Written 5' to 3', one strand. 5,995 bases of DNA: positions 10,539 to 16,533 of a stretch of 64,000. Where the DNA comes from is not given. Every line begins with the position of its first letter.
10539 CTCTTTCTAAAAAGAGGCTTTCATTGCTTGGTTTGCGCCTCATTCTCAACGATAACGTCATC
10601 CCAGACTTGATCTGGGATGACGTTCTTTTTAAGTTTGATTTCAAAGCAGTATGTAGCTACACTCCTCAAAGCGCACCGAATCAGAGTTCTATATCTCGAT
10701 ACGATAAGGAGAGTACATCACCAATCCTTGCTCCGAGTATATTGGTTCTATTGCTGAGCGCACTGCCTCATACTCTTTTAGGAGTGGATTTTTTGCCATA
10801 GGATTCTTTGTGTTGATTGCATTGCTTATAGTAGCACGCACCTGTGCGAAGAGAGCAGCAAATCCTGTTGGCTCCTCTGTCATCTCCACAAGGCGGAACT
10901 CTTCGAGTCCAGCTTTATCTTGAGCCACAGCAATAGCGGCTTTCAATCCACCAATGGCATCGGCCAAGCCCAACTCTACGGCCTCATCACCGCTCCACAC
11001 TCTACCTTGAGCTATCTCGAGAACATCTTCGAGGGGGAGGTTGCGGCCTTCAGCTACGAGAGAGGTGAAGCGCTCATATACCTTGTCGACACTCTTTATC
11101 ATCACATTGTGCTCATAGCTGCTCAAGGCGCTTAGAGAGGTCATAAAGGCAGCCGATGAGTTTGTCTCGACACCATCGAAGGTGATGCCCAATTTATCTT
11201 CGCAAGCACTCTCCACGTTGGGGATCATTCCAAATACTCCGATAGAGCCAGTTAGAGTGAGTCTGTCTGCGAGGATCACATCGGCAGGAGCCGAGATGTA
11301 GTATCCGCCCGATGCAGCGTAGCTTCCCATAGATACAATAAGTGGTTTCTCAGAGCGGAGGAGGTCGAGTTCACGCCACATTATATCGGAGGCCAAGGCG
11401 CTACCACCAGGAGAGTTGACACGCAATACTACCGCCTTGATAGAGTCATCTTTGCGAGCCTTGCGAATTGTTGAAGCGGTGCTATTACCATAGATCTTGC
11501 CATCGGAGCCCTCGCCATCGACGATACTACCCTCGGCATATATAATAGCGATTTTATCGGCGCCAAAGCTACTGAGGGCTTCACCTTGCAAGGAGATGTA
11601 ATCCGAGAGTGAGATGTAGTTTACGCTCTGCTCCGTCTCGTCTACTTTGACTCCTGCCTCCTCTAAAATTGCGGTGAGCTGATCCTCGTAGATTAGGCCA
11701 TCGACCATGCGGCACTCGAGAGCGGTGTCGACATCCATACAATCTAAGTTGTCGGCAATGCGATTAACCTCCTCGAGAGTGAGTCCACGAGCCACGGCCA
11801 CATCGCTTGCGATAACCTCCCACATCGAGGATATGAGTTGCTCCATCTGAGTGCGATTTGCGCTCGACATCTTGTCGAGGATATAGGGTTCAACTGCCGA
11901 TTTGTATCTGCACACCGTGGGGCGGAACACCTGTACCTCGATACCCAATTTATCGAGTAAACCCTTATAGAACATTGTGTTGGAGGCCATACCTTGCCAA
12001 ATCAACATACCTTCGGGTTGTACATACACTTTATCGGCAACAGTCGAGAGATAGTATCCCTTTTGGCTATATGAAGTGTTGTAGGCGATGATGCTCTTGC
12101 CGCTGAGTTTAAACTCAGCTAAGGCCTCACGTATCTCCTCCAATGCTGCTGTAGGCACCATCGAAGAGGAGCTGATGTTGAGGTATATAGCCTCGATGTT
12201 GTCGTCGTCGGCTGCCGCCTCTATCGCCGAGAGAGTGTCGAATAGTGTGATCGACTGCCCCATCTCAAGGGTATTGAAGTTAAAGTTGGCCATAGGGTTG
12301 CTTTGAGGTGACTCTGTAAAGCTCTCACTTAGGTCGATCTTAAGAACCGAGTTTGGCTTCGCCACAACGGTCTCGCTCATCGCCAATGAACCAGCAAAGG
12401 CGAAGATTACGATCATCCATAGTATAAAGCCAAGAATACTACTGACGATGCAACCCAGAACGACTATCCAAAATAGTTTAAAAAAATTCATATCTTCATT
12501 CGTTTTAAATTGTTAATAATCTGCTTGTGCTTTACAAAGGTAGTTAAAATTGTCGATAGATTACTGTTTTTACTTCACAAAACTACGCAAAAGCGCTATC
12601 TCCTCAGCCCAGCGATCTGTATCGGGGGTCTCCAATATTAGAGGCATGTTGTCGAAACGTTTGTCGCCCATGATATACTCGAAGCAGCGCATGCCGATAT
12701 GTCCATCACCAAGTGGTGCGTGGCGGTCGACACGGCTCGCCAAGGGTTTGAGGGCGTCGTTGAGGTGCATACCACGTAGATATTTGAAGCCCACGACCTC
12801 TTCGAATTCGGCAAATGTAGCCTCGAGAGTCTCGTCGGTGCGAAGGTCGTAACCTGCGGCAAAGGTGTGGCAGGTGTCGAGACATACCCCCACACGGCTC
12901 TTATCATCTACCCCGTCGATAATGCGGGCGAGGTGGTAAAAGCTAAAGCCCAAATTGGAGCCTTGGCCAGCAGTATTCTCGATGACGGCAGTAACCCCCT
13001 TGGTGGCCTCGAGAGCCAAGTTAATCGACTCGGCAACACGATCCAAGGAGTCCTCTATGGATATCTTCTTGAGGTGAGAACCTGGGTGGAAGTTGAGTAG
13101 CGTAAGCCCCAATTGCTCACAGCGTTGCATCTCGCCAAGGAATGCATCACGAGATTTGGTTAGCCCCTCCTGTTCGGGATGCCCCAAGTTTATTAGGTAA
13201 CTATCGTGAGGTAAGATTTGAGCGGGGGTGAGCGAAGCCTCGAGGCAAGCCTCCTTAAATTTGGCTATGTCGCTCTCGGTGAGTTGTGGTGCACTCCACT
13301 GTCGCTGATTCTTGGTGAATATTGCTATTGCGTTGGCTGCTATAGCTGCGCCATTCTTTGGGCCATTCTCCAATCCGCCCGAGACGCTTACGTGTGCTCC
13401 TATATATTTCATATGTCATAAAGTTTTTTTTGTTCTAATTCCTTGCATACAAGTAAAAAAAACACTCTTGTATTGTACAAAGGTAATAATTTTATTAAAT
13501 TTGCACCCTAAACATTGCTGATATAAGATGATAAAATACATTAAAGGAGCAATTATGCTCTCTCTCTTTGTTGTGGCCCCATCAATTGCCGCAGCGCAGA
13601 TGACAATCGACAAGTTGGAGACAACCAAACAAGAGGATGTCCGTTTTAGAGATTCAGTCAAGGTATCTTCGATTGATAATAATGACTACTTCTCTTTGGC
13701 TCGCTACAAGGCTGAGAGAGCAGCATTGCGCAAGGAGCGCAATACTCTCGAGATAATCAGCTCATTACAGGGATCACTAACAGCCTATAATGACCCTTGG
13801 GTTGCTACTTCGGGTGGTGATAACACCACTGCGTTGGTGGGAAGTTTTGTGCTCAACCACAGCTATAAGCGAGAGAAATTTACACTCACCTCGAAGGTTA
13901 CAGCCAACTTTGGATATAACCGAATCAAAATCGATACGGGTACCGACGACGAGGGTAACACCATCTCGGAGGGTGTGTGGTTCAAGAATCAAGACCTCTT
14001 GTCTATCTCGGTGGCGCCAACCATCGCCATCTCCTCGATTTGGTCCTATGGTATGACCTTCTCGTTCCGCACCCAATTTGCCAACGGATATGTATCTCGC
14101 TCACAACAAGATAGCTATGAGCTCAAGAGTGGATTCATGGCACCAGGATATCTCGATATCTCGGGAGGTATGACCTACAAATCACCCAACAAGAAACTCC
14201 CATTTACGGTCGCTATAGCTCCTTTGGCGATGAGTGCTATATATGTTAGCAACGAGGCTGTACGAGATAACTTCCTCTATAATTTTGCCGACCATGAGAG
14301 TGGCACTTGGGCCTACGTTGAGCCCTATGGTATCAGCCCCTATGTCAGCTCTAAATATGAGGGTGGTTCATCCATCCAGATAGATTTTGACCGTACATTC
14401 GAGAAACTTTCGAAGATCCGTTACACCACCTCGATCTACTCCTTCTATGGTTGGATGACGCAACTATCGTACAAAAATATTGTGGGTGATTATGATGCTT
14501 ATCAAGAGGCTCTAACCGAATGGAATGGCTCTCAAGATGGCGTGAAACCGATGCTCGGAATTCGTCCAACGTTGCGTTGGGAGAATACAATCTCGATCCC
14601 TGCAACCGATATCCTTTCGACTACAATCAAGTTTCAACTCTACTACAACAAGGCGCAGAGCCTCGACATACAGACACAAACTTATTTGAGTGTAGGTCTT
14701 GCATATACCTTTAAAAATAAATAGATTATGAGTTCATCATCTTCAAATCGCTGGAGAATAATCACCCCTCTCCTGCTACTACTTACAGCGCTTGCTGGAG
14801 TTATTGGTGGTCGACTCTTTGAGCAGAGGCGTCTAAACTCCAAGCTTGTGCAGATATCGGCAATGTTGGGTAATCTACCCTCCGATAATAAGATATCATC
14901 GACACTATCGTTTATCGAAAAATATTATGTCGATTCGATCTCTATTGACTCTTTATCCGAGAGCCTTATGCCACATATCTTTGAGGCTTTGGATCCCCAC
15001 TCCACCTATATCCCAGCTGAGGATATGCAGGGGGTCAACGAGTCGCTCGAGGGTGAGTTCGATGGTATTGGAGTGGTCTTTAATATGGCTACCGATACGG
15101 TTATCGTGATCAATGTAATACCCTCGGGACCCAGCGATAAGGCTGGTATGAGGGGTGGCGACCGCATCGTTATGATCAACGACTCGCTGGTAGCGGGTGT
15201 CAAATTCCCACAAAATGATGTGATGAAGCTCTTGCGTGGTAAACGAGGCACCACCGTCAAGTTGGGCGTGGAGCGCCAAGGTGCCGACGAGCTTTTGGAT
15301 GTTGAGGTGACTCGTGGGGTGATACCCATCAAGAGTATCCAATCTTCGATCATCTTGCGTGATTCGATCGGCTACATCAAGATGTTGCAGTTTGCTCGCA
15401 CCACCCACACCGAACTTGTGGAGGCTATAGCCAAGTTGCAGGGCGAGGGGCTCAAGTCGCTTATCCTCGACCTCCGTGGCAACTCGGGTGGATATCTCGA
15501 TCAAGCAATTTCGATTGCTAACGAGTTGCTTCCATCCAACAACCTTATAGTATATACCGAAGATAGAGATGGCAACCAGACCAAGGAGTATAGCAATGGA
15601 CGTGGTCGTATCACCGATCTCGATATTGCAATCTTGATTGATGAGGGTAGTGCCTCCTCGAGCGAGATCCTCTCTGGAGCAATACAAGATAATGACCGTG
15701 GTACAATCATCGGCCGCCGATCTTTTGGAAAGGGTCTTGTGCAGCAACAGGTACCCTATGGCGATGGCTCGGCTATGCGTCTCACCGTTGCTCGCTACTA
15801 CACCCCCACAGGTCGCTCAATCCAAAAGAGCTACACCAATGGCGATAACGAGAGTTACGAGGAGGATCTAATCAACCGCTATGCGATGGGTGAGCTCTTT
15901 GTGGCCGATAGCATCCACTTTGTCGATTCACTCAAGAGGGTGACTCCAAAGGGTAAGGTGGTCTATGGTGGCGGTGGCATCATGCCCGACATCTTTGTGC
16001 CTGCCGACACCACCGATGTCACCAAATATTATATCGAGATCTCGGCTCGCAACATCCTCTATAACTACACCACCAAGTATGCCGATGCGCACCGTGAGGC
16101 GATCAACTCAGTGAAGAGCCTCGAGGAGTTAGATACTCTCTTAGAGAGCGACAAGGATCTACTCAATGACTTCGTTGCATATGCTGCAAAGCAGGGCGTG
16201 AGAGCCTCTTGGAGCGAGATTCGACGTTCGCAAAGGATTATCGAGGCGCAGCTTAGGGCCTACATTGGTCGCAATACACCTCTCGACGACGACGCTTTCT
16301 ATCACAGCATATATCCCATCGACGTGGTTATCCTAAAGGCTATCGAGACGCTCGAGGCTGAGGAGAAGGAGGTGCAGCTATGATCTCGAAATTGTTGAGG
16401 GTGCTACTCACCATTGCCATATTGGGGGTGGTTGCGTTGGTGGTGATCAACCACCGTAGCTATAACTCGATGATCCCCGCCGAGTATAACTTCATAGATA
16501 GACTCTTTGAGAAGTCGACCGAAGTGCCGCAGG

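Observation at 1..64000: CCGG appears completely absent from the window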

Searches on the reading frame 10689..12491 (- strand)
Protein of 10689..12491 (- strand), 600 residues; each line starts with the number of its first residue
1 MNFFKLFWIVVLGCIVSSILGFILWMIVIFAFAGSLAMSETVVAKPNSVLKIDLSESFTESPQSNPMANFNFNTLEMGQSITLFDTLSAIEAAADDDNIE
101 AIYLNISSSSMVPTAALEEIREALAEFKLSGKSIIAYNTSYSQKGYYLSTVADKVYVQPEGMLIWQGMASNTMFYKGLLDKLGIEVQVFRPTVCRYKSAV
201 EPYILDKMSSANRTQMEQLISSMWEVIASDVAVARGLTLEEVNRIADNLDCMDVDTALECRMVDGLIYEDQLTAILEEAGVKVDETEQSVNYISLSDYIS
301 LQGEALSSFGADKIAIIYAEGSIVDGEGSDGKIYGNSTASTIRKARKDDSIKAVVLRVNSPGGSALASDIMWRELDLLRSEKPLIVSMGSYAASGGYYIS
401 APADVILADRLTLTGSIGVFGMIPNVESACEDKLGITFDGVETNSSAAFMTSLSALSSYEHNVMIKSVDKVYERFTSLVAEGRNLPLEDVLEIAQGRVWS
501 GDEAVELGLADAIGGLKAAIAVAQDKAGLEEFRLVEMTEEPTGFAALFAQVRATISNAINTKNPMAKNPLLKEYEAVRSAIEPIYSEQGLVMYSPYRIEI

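Call 6: search_protein_families(library=pfam, proteins=[window:10689-12491:-])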
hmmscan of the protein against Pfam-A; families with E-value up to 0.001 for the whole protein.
window:10689-12491:- (600 aa): 4 families
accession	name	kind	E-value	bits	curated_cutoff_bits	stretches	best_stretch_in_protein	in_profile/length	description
PF01343.23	Peptidase_S49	-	1.3e-69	233.5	24.9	2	378-529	3-153/154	Peptidase family S49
PF00574.28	CLP_protease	-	0.00021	21.6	20.2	0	341-401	36-94/182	Clp protease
PF01972.22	SDH_protease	-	0.00027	20.5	31.3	0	341-416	84-154/286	ClpP-like SDH-type serine proteinase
PF25145.1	NfeD1b_N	-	0.00056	20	40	0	343-416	24-94/189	NfeD1b, N-terminal domain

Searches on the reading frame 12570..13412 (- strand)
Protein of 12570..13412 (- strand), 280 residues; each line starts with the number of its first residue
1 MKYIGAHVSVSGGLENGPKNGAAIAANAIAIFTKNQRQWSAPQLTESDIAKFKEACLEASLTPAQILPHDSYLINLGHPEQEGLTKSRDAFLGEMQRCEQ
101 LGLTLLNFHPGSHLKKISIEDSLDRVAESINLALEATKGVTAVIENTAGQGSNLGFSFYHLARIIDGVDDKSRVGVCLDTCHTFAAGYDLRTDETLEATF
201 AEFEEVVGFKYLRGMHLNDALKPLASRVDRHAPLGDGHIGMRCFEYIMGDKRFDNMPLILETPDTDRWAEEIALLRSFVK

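Call 30: search_protein_families(library=pfam, proteins=[window:12570-13412:-], max_evalue=0.00001)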
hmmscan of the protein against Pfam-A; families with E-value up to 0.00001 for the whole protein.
window:12570-13412:- (280 aa): 1 family
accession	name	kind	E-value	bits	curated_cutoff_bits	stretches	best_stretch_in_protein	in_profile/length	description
PF01261.30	AP_endonuc_2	-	8.4e-64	216.1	31.1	1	22-277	5-248/249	Xylose isomerase-like TIM barrel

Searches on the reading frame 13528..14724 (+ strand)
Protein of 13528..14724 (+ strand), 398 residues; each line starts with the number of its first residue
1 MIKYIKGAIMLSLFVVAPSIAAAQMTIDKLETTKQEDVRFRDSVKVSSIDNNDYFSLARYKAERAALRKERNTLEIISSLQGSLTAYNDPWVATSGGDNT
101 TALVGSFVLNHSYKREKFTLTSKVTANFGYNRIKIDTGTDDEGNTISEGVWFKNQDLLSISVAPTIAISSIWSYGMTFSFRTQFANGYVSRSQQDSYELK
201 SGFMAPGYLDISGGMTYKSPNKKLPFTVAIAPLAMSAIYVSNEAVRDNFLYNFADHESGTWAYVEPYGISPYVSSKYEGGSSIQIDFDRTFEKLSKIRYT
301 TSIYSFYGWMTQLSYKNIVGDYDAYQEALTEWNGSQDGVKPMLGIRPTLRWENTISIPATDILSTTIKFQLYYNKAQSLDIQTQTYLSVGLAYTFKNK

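Call 31: search_protein_families(library=pfam, proteins=[window:13528-14724:+], max_evalue=0.00001)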
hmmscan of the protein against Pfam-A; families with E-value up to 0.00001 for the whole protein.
window:13528-14724:+ (398 aa): 1 family
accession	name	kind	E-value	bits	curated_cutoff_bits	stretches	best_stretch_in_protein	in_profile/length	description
PF11276.14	DUF3078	-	2.8e-13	50.5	25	1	85-188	4-92/92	Protein of unknown function (DUF3078)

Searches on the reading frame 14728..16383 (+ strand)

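Call 31: search_protein_families(library=pfam, proteins=[window:14728-16383:+], max_evalue=0.00001)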
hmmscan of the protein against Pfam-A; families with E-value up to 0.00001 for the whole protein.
window:14728-16383:+ (551 aa): 4 families
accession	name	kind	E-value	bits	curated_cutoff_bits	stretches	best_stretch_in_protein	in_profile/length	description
PF03572.23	Peptidase_S41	-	5.6e-51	172.8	24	1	214-370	2-159/165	Peptidase family S41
PF13180.12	PDZ_2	-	3.6e-14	53.2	27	1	114-194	3-80/80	PDZ domain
PF17820.7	PDZ_6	-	5.3e-07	29.7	27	1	127-183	2-54/54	PDZ domain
PF00595.29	PDZ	-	1.1e-06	29.4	23.2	1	108-181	8-80/81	PDZ domain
